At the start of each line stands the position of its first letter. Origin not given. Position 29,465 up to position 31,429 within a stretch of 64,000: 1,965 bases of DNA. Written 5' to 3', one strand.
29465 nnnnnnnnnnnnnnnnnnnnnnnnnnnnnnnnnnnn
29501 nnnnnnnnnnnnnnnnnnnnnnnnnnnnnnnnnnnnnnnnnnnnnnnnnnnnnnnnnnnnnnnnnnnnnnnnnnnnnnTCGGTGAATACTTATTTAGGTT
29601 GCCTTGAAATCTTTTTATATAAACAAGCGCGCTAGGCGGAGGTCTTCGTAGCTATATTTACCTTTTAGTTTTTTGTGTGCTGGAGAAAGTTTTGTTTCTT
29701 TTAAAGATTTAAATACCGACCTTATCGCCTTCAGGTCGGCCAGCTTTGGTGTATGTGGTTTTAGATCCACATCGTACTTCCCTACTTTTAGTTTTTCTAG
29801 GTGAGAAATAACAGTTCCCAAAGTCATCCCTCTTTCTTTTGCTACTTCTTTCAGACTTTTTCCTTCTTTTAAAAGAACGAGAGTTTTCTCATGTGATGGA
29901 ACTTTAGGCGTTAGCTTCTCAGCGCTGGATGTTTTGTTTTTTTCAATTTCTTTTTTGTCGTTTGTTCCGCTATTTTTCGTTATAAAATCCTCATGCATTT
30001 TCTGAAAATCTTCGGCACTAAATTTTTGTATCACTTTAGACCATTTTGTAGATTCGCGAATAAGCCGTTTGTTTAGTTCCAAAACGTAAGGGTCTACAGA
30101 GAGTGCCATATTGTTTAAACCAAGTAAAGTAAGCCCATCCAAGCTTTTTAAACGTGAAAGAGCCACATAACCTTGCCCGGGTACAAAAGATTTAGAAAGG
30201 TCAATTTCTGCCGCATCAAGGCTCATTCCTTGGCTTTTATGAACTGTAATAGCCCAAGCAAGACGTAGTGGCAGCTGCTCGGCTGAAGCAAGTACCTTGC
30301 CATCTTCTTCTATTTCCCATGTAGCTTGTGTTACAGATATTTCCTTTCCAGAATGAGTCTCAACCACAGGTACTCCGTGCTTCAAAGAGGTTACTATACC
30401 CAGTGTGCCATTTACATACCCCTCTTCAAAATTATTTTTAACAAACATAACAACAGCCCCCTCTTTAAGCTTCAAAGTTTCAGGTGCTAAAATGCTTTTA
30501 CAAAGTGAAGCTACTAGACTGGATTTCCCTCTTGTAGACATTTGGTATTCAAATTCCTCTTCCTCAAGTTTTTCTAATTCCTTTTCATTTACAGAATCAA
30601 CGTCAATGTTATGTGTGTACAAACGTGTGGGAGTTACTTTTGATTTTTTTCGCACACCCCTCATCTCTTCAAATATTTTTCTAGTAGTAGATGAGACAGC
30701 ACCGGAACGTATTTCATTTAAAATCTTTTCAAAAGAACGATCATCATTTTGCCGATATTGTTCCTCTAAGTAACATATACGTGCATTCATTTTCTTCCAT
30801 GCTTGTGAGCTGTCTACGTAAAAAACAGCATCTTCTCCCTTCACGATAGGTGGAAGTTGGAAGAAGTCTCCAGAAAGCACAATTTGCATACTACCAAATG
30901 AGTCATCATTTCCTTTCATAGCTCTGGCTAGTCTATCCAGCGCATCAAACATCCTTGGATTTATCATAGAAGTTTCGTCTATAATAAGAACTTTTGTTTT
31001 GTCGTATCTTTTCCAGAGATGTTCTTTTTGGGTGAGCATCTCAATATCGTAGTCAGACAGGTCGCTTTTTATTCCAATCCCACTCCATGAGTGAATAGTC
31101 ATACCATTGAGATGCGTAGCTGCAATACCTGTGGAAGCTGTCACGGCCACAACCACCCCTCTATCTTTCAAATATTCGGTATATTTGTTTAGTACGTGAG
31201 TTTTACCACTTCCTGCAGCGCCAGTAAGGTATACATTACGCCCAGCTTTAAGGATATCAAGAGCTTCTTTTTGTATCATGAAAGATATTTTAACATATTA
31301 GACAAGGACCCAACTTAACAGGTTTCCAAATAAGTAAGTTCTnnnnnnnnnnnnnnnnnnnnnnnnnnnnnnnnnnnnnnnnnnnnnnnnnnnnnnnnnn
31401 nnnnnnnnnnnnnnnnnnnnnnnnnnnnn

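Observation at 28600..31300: Probable horizontally acquired block: 60% GC glycine-zipper lipoprotein, ATL protein and PIF1 helicase with HTH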

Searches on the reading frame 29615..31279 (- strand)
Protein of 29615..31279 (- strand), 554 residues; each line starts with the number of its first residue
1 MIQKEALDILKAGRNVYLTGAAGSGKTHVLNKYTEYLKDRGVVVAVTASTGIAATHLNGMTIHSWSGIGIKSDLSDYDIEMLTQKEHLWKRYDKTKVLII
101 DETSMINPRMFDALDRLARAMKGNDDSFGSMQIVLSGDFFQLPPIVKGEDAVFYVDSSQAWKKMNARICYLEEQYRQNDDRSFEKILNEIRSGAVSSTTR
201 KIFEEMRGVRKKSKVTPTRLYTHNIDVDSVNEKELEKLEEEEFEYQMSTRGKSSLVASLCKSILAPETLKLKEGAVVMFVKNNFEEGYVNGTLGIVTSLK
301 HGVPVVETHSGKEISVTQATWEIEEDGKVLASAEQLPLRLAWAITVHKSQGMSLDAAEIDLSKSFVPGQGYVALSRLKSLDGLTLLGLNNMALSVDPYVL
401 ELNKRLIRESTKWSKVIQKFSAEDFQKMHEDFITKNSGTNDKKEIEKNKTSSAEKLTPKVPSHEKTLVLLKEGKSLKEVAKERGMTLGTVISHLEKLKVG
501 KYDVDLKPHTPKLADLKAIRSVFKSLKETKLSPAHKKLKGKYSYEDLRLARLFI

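Call 4: search_protein_families(library=pfam, proteins=[window:29615-31279:-], max_evalue=0.01)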
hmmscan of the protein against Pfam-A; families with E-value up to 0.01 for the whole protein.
window:29615-31279:- (554 aa): 20 families
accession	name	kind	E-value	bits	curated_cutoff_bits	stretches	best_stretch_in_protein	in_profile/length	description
PF05970.20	PIF1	-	1.6e-40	139.5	25.9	1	11-200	20-222/223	PIF1-like helicase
PF14493.12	HTH_40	-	9.7e-20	71.1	27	1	462-551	1-89/89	Helix-turn-helix domain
PF13604.12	AAA_30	-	5.6e-17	62.5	27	1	3-198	6-176/191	AAA domain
PF13245.12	AAA_19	-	9.7e-15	55.4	25.1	1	3-145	1-132/134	AAA domain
PF13401.12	AAA_22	-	1.3e-09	38.9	27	1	14-137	6-122/130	AAA domain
PF21530.3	Pif1_2B_dom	-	3.9e-08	33.3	23.9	1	258-299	5-47/47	DNA helicase Pif1, 2B domain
PF13191.12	AAA_16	-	1.4e-06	29.4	32.6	1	10-47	19-58/167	AAA ATPase domain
PF01443.25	Viral_helicase1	-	1.3e-05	25.6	21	1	18-115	3-80/228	Viral superfamily 1 RNA helicase core domain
PF00270.35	DEAD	-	0.00035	20.8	26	0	2-30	3-31/167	DEAD/DEAH box helicase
PF02689.20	Herpes_Helicase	-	0.0004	19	27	0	322-383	711-774/808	Helicase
PF00910.28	RNA_helicase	-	0.00098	20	21.5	0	16-117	1-74/105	RNA helicase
PF03266.21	NTPase_1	-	0.002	18.4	23.9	1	15-45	1-31/168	NTPase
PF07728.20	AAA_5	-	0.0021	18.5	22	0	15-117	1-89/139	AAA domain (dynein-related subfamily)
PF09848.15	SLFN-g3_helicase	-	0.0025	17.6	24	0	17-366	5-295/354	Schlafen group 3, DNA/RNA helicase domain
PF07693.20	KAP_NTPase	-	0.0041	16.9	20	0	16-163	23-48/293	KAP family P-loop domain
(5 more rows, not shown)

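Call 5: search_protein_families(library=ncbifam, proteins=[window:29615-31279:-], max_evalue=0.01)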
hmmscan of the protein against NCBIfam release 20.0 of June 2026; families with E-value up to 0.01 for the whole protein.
window:29615-31279:- (554 aa): 10 families
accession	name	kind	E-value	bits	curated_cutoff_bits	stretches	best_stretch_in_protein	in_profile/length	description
TIGR01448.2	helicase_RecD2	equivalog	2.5e-23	82.1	500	1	3-353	321-652/713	SF1B family DNA helicase RecD2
TIGR02768.1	TraA_Ti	equivalog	1.2e-18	66.8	590.45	2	222-379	578-709/751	Ti-type conjugative transfer relaxase TraA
NF010464.0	PRK13889.1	subfamily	9.3e-15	53.6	1015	1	3-378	351-694/992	conjugal transfer relaxase TraA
TIGR01447.1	recD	equivalog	3.5e-14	52.3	310.15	1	16-354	166-539/597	exodeoxyribonuclease V subunit alpha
NF010402.0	PRK13826.1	subfamily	6e-07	27.7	1317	1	3-378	386-730/1102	Dtr system oriT relaxase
TIGR03015.1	pepcterm_ATPase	hypoth_equivalog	0.00015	21.3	324.5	1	16-137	46-163/269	XrtA/PEP-CTERM system-associated ATPase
NF038214.1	IS21_help_AAA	equivalog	0.00062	19.5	200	0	8-30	85-107/232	IS21-like element helper ATPase IstB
NF008127.0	PRK10875.1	equivalog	0.0014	17.3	671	0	272-367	486-569/619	exodeoxyribonuclease V subunit alpha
TIGR03420.1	DnaA_homol_Hda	equivalog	0.0018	17.8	194.8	1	11-42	36-67/226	DnaA regulatory inactivator Hda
NF006485.0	PRK08903.1-5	equivalog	0.0057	16.3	289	1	8-32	33-57/233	DnaA regulatory inactivator Hda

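Call 17: find_homologous_proteins(query=window:29615-31279:-)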
Query window:29615-31279:- (554 aa): 8000 proteins with E <= 0.001 among 8000 candidates; the best 120 are listed.
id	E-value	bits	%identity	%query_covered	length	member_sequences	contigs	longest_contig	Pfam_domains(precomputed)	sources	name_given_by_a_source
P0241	0.0e+0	1214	100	100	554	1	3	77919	PF05970.21,PF01443.25,PF13604.13,PF13245.13,PF14493.13,PF13401.13,PF21530.4,PF13191.13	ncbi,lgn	-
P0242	0.0e+0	1035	84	100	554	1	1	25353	PF05970.21,PF13604.13,PF13245.13,PF14493.13,PF13401.13,PF21530.4,PF13191.13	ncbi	-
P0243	4.5e-289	977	79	100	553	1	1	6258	PF05970.21,PF13604.13,PF13245.13,PF14493.13,PF13401.13,PF21530.4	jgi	-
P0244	1.6e-283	959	76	100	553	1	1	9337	PF05970.21,PF13604.13,PF13245.13,PF14493.13,PF13401.13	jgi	-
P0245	5.7e-282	954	78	100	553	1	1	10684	PF05970.21,PF13604.13,PF13245.13,PF14493.13,PF13401.13,PF21530.4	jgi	-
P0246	1.3e-279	946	77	100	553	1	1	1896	PF05970.21,PF13604.13,PF13245.13,PF14493.13,PF13401.13,PF21530.4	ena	-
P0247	7.6e-279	944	76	100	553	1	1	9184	PF05970.21,PF13604.13,PF13245.13,PF14493.13,PF13401.13,PF21530.4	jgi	-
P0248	7.6e-274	927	75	100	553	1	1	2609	PF05970.21,PF01443.25,PF13604.13,PF13245.13,PF14493.13,PF13401.13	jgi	jgi:hypothetical protein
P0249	5.4e-273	924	74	100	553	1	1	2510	PF05970.21,PF01443.25,PF13604.13,PF13245.13,PF14493.13,PF13401.13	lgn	-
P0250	3.0e-272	922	74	100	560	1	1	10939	PF05970.21,PF01443.25,PF13604.13,PF13245.13,PF14493.13,PF13401.13,PF21530.4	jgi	jgi:ATP-dependent DNA helicase PIF1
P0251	3.8e-271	918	75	100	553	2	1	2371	PF05970.21,PF13604.13,PF13245.13,PF14493.13,PF13401.13,PF21530.4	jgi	-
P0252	2.8e-269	912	72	100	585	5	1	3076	PF05970.21,PF01443.25,PF13604.13,PF13245.13,PF14493.13,PF13401.13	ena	-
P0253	1.2e-268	910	74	100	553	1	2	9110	PF05970.21,PF01443.25,PF13604.13,PF13245.13,PF14493.13,PF13401.13,PF21530.4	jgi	-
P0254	1.7e-267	906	73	100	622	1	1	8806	PF03266.22,PF05970.21,PF13604.13,PF13245.13,PF14493.13,PF13401.13,PF21530.4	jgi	-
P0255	2.6e-267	905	73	100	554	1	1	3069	PF05970.21,PF13604.13,PF13245.13,PF14493.13,PF13401.13,PF21530.4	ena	-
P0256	3.1e-267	905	73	100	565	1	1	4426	PF05970.21,PF01443.25,PF13604.13,PF13245.13,PF14493.13,PF13401.13,PF21530.4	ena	-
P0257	5.7e-267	904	73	100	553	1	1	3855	PF05970.21,PF01443.25,PF13604.13,PF13245.13,PF14493.13,PF13401.13,PF21530.4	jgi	-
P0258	8.9e-267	904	72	100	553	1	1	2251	PF05970.21,PF01443.25,PF13604.13,PF13245.13,PF14493.13,PF13401.13,PF21530.4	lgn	-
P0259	1.4e-265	900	73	100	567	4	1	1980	PF05970.21,PF13604.13,PF13245.13,PF14493.13,PF13401.13,PF21530.4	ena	-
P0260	2.6e-264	896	73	100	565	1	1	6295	PF05970.21,PF01443.25,PF13604.13,PF13245.13,PF14493.13,PF13401.13,PF21530.4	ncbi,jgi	-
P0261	1.6e-259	880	71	100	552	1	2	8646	PF05970.21,PF13604.13,PF13245.13,PF14493.13,PF13401.13,PF21530.4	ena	-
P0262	3.3e-259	879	71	100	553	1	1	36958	PF05970.21,PF13604.13,PF13245.13,PF14493.13,PF13401.13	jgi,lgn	jgi:hypothetical protein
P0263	3.5e-259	879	70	100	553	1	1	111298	PF05970.21,PF13604.13,PF13245.13,PF14493.13,PF13401.13,PF21530.4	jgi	-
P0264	5.3e-257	871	71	100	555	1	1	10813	PF05970.21,PF01443.25,PF13604.13,PF13245.13,PF14493.13,PF13401.13,PF21530.4,PF13191.13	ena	-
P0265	6.0e-255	865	69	100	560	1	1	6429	PF05970.21,PF01443.25,PF13604.13,PF13245.13,PF14493.13,PF13401.13,PF21530.4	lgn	-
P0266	6.0e-255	865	70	100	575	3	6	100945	PF05970.21,PF01443.25,PF13604.13,PF13245.13,PF14493.13,PF13401.13,PF13191.13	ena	-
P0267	7.4e-254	861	69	100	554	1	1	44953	PF05970.21,PF01443.25,PF13604.13,PF13245.13,PF14493.13,PF13401.13,PF21530.4,PF07728.21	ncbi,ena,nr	ncbi:helicase [Candidatus Wolfebacteria bacterium]|nr:MAG: helicase [Candidatus Wolfebacteria bacter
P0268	2.5e-253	859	70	100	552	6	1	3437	PF05970.21,PF13604.13,PF13245.13,PF14493.13,PF13401.13,PF21530.4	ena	-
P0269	4.2e-249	845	69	100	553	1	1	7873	PF05970.21,PF01443.25,PF13604.13,PF13245.13,PF14493.13,PF13401.13,PF21530.4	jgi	-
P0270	8.8e-249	844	69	100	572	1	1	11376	PF05970.21,PF01443.25,PF13604.13,PF13245.13,PF14493.13,PF13401.13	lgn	-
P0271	3.3e-248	842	69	100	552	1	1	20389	PF05970.21,PF13604.13,PF13245.13,PF14493.13,PF13401.13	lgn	-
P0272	5.2e-248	842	69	100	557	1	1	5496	PF05970.21,PF01443.25,PF13604.13,PF13245.13,PF14493.13,PF13401.13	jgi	jgi:hypothetical protein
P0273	8.0e-246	835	68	100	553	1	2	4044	PF05970.21,PF13604.13,PF13245.13,PF14493.13,PF13401.13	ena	-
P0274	7.5e-245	831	67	100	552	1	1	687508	PF05970.21,PF13604.13,PF13245.13,PF14493.13,PF13401.13,PF21530.4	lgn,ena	-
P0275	1.8e-242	824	69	100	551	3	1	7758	PF05970.21,PF13604.13,PF13245.13,PF14493.13,PF13401.13,PF21530.4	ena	-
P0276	7.2e-242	822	69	100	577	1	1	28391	PF05970.21,PF13604.13,PF13245.13,PF14493.13,PF13401.13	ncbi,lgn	-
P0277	1.2e-241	821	68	100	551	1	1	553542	PF05970.21,PF13604.13,PF13245.13,PF14493.13,PF13401.13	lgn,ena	-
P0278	3.6e-241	819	66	100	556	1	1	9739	PF00270.36,PF05970.21,PF13604.13,PF13245.13,PF14493.13,PF13401.13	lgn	-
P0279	2.6e-239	813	70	95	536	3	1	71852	PF05970.21,PF01443.25,PF13604.13,PF13245.13,PF14493.13,PF13401.13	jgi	-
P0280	2.7e-239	813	68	98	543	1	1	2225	PF05970.21,PF13604.13,PF13245.13,PF14493.13,PF13401.13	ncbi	-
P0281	5.1e-236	802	66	100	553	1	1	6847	PF05970.21,PF01443.25,PF13604.13,PF13245.13,PF14493.13,PF13401.13,PF21530.4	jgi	-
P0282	1.3e-235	801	67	100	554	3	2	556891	PF00270.36,PF05970.21,PF13604.13,PF13245.13,PF14493.13,PF13401.13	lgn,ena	-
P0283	1.0e-233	795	66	100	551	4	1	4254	PF05970.21,PF13604.13,PF13245.13,PF14493.13,PF13401.13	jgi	jgi:ATP-dependent exoDNAse (exonuclease V) alpha subunit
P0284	1.8e-233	794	68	100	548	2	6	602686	PF00270.36,PF05970.21,PF13604.13,PF13245.13,PF14493.13,PF13401.13,PF07728.21,PF13191.13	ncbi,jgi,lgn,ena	-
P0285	2.2e-233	794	67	100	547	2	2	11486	PF00270.36,PF05970.21,PF13604.13,PF13245.13,PF14493.13,PF13401.13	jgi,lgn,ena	-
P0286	3.2e-233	793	67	100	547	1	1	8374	PF05970.21,PF13604.13,PF13245.13,PF14493.13,PF13401.13,PF21530.4,PF07728.21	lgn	-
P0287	8.3e-231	785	63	100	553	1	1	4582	PF05970.21,PF13604.13,PF13245.13,PF14493.13,PF13401.13,PF21530.4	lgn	-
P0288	3.8e-230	783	65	100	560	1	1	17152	PF05970.21,PF13604.13,PF13245.13,PF14493.13,PF13401.13,PF21530.4,PF07728.21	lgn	-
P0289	1.5e-227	774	64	100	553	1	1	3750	PF05970.21,PF15978.12,PF13604.13,PF13245.13,PF14493.13,PF13401.13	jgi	-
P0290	3.9e-225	766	62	100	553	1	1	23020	PF05970.21,PF13604.13,PF13245.13,PF14493.13,PF13401.13,PF21530.4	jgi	-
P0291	9.6e-224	762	63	100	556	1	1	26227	PF05970.21,PF13604.13,PF13245.13,PF14493.13,PF13401.13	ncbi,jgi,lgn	-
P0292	1.2e-222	758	62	100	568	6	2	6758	PF05970.21,PF13604.13,PF13245.13,PF14493.13,PF13401.13,PF21530.4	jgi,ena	-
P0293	1.7e-222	758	64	100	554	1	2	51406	PF05970.21,PF13604.13,PF13245.13,PF14493.13,PF13401.13,PF21530.4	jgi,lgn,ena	-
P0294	5.6e-222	756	67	93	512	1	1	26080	PF05970.21,PF14493.13,PF21530.4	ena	-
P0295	1.3e-220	751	62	100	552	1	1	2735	PF05970.21,PF01443.25,PF13604.13,PF13245.13,PF14493.13,PF13401.13,PF21530.4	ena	-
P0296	4.6e-220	750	61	100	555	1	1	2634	PF05970.21,PF13604.13,PF13245.13,PF14493.13,PF13401.13,PF21530.4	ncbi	-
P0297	1.1e-219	748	62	100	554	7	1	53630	PF05970.21,PF13604.13,PF13245.13,PF14493.13,PF13401.13,PF21530.4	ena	-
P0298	1.8e-219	748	61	100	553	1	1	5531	PF05970.21,PF13604.13,PF13245.13,PF14493.13,PF13401.13,PF21530.4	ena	-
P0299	2.5e-219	747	61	100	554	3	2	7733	PF05970.21,PF13604.13,PF13245.13,PF14493.13,PF13401.13,PF21530.4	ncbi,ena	ncbi:MAG: helix-turn-helix domain-containing protein [Patescibacteria group bacterium]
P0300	3.8e-219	747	61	100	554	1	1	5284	PF05970.21,PF13604.13,PF13245.13,PF14493.13,PF13401.13,PF21530.4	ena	-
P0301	4.1e-219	746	63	100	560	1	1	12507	PF05970.21,PF13604.13,PF13245.13,PF14493.13,PF13401.13,PF21530.4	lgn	-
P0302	8.0e-219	746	60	100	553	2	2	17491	PF05970.21,PF13604.13,PF13245.13,PF14493.13,PF13401.13,PF21530.4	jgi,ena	-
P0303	3.6e-218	743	64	100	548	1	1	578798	PF05970.21,PF13604.13,PF13245.13,PF14493.13,PF13401.13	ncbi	ncbi:MAG: AAA family ATPase [Patescibacteria group bacterium UBA2103]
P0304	3.1e-217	740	61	100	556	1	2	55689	PF05970.21,PF13604.13,PF13245.13,PF14493.13,PF13401.13,PF21530.4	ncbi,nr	ncbi:MAG: helix-turn-helix domain-containing protein [Parcubacteria group bacterium]|nr:helix-turn-h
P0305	4.5e-217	740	61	100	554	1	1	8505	PF05970.21,PF13604.13,PF13245.13,PF14493.13,PF13401.13,PF21530.4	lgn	-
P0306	5.9e-217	739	60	100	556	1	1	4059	PF05970.21,PF13604.13,PF13245.13,PF14493.13,PF13401.13,PF21530.4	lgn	-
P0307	6.5e-217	739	62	100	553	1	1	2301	PF05970.21,PF13604.13,PF13245.13,PF14493.13,PF13401.13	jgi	-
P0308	7.9e-217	739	60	100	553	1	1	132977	PF05970.21,PF13604.13,PF13245.13,PF14493.13,PF13401.13,PF21530.4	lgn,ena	-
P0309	8.0e-217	739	62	100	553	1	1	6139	PF05970.21,PF13604.13,PF13245.13,PF14493.13,PF13401.13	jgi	-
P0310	1.2e-216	738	60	100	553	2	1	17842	PF05970.21,PF13604.13,PF13245.13,PF14493.13,PF13401.13,PF21530.4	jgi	-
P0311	1.2e-216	738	60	100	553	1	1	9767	PF00270.36,PF05970.21,PF13604.13,PF13245.13,PF14493.13,PF13401.13,PF13191.13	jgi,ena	-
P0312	1.5e-216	738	61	100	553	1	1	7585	PF05970.21,PF15978.12,PF13604.13,PF13245.13,PF14493.13,PF13401.13,PF21530.4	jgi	-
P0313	1.7e-216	738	61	100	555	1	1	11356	PF05970.21,PF13604.13,PF13245.13,PF14493.13,PF13401.13,PF21530.4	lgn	-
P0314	2.1e-216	738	62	100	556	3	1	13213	PF05970.21,PF13604.13,PF13245.13,PF14493.13,PF13401.13,PF21530.4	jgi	-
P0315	2.2e-216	737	60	100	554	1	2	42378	PF05970.21,PF00437.27,PF13604.13,PF13245.13,PF14493.13,PF13401.13,PF21530.4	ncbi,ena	ncbi:MAG: helix-turn-helix domain-containing protein [Patescibacteria group bacterium]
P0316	2.4e-216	737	60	100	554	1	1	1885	PF05970.21,PF13604.13,PF13245.13,PF14493.13,PF13401.13,PF21530.4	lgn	-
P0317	2.7e-216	737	60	100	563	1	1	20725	PF05970.21,PF13604.13,PF13245.13,PF14493.13,PF13401.13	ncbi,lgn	-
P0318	4.3e-216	737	62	100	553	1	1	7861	PF05970.21,PF13604.13,PF13245.13,PF14493.13,PF13401.13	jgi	-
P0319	9.7e-216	735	61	100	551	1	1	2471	PF05970.21,PF13604.13,PF13245.13,PF14493.13,PF13401.13,PF21530.4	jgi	-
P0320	1.7e-215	735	62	100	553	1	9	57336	PF05970.21,PF13604.13,PF13245.13,PF14493.13,PF13401.13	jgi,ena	-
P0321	2.1e-215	734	61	100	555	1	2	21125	PF05970.21,PF13604.13,PF13245.13,PF14493.13,PF13401.13,PF21530.4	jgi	-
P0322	2.6e-215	734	62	100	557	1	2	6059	PF05970.21,PF13604.13,PF13245.13,PF14493.13,PF13401.13,PF21530.4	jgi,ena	-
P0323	2.7e-215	734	60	100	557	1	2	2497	PF05970.21,PF13604.13,PF13245.13,PF14493.13,PF13401.13,PF13191.13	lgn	-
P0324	3.1e-215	734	60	100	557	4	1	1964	PF05970.21,PF13604.13,PF13245.13,PF14493.13,PF13401.13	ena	-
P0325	3.7e-215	733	61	100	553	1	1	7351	PF05970.21,PF13604.13,PF13245.13,PF14493.13,PF13401.13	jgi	-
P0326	8.6e-214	729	60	100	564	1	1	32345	PF05970.21,PF13604.13,PF13245.13,PF14493.13,PF13401.13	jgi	jgi:hypothetical protein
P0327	1.2e-213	729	61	100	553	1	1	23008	PF05970.21,PF13604.13,PF13245.13,PF14493.13,PF13401.13,PF21530.4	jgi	jgi:ATP-dependent exoDNAse (exonuclease V) alpha subunit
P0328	1.2e-213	728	59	100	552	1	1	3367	PF05970.21,PF13604.13,PF13245.13,PF14493.13,PF13401.13,PF21530.4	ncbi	-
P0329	3.2e-213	727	60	100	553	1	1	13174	PF05970.21,PF13604.13,PF13245.13,PF14493.13,PF13401.13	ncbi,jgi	-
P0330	3.7e-213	727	61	100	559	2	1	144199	PF05970.21,PF13604.13,PF13245.13,PF14493.13,PF13401.13,PF21530.4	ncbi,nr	ncbi:MAG: AAA family ATPase [Candidatus Pacebacteria bacterium]|nr:AAA family ATPase [Candidatus Pac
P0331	4.2e-213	727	58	100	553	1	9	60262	PF00270.36,PF05970.21,PF13604.13,PF13245.13,PF14493.13,PF13401.13,PF13191.13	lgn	-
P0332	4.6e-213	727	59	100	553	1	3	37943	PF05970.21,PF13604.13,PF13245.13,PF14493.13,PF13401.13,PF21530.4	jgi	-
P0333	4.8e-213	726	61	100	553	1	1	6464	PF05970.21,PF01443.25,PF13604.13,PF13245.13,PF14493.13,PF13401.13,PF21530.4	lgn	-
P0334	1.4e-212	725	62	100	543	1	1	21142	PF00270.36,PF05970.21,PF13604.13,PF13245.13,PF14493.13,PF13401.13,PF21530.4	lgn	-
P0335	4.2e-212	723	61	100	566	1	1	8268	PF05970.21,PF13604.13,PF13245.13,PF14493.13,PF13401.13,PF21530.4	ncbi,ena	-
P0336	4.8e-212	723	60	100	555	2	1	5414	PF05970.21,PF13604.13,PF13245.13,PF14493.13,PF13401.13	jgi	jgi:ATP-dependent exoDNAse (exonuclease V) alpha subunit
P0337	5.9e-212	723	61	99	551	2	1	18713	PF05970.21,PF13604.13,PF13245.13,PF14493.13,PF13401.13,PF21530.4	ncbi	-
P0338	9.6e-212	722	59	100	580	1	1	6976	PF05970.21,PF13604.13,PF13245.13,PF14493.13,PF13401.13,PF13191.13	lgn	-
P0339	9.8e-212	722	59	100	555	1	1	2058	PF05970.21,PF13604.13,PF13245.13,PF14493.13,PF13401.13,PF21530.4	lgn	-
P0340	1.1e-211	722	60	100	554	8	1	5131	PF05970.21,PF13604.13,PF13245.13,PF14493.13,PF13401.13,PF21530.4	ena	-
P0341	2.9e-211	721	59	100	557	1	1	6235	PF05970.21,PF13604.13,PF13245.13,PF14493.13,PF13401.13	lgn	-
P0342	4.1e-211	720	60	100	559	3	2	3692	PF05970.21,PF13604.13,PF13245.13,PF14493.13,PF13401.13,PF21530.4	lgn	-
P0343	6.1e-211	720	60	100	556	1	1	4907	PF05970.21,PF13604.13,PF13245.13,PF14493.13,PF13401.13,PF21530.4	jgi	-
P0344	6.8e-211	719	58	100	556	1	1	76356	PF05970.21,PF13604.13,PF13245.13,PF14493.13,PF13401.13,PF21530.4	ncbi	ncbi:helix-turn-helix domain-containing protein [Patescibacteria group bacterium]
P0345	2.3e-210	718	60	100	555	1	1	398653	PF05970.21,PF13604.13,PF13245.13,PF14493.13,PF13401.13,PF07728.21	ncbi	-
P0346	3.6e-210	717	60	100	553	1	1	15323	PF05970.21,PF13604.13,PF13245.13,PF14493.13,PF13401.13,PF21530.4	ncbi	ncbi:MAG: helix-turn-helix domain-containing protein [Candidatus Paceibacterota bacterium]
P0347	4.3e-210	717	60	100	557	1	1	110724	PF05970.21,PF13604.13,PF13245.13,PF14493.13,PF13401.13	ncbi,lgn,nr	ncbi:MAG: AAA family ATPase [Patescibacteria group bacterium]|nr:AAA family ATPase [Patescibacteria 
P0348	4.3e-210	717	61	100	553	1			PF05970.21,PF13604.13,PF13245.13,PF14493.13,PF13401.13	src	-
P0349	4.4e-210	717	61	100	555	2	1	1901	PF05970.21,PF13604.13,PF13245.13,PF14493.13,PF13401.13,PF21530.4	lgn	-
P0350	5.1e-210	716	60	100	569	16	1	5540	PF05970.21,PF13604.13,PF13245.13,PF14493.13,PF13401.13,PF21530.4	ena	-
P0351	5.6e-210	716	62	100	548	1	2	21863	PF05970.21,PF13604.13,PF13245.13,PF14493.13,PF13401.13,PF21530.4,PF07728.21,PF13191.13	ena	-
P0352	7.6e-210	716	62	100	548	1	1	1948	PF05970.21,PF01443.25,PF13604.13,PF13245.13,PF14493.13,PF13401.13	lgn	-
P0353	7.9e-210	716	61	100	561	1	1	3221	PF05970.21,PF13604.13,PF13245.13,PF14493.13,PF13401.13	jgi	-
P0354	8.0e-210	716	60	100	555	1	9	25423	PF00270.36,PF05970.21,PF13604.13,PF13245.13,PF14493.13,PF13401.13,PF21530.4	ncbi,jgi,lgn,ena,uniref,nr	ncbi:MAG: hypothetical protein A2408_01060 [Candidatus Yonathbacteria bacterium RIFOXYC1_FULL_52_10]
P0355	1.4e-209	715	60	100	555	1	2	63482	PF00270.36,PF05970.21,PF13604.13,PF13245.13,PF14493.13,PF13401.13,PF07728.21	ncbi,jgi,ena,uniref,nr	ncbi:helicase [Candidatus Kaiserbacteria bacterium CG10_big_fil_rev_8_21_14_0_10_49_17]|uniref:Helic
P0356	1.7e-209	715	59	100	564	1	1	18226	PF05970.21,PF13604.13,PF13245.13,PF14493.13,PF13401.13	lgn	-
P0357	1.8e-209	715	59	100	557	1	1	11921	PF05970.21,PF13604.13,PF13245.13,PF14493.13,PF13401.13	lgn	-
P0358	2.5e-209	714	58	100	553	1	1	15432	PF05970.21,PF13604.13,PF13245.13,PF14493.13,PF13401.13,PF21530.4,PF13191.13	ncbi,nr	ncbi:MAG: AAA family ATPase [Patescibacteria group bacterium]|nr:MAG: AAA family ATPase [Patescibact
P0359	2.7e-209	714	59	100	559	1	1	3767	PF05970.21,PF13604.13,PF13245.13,PF14493.13,PF13401.13,PF21530.4,PF13191.13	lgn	-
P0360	2.7e-209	714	60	100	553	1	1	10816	PF05970.21,PF13604.13,PF13245.13,PF14493.13,PF13401.13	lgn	-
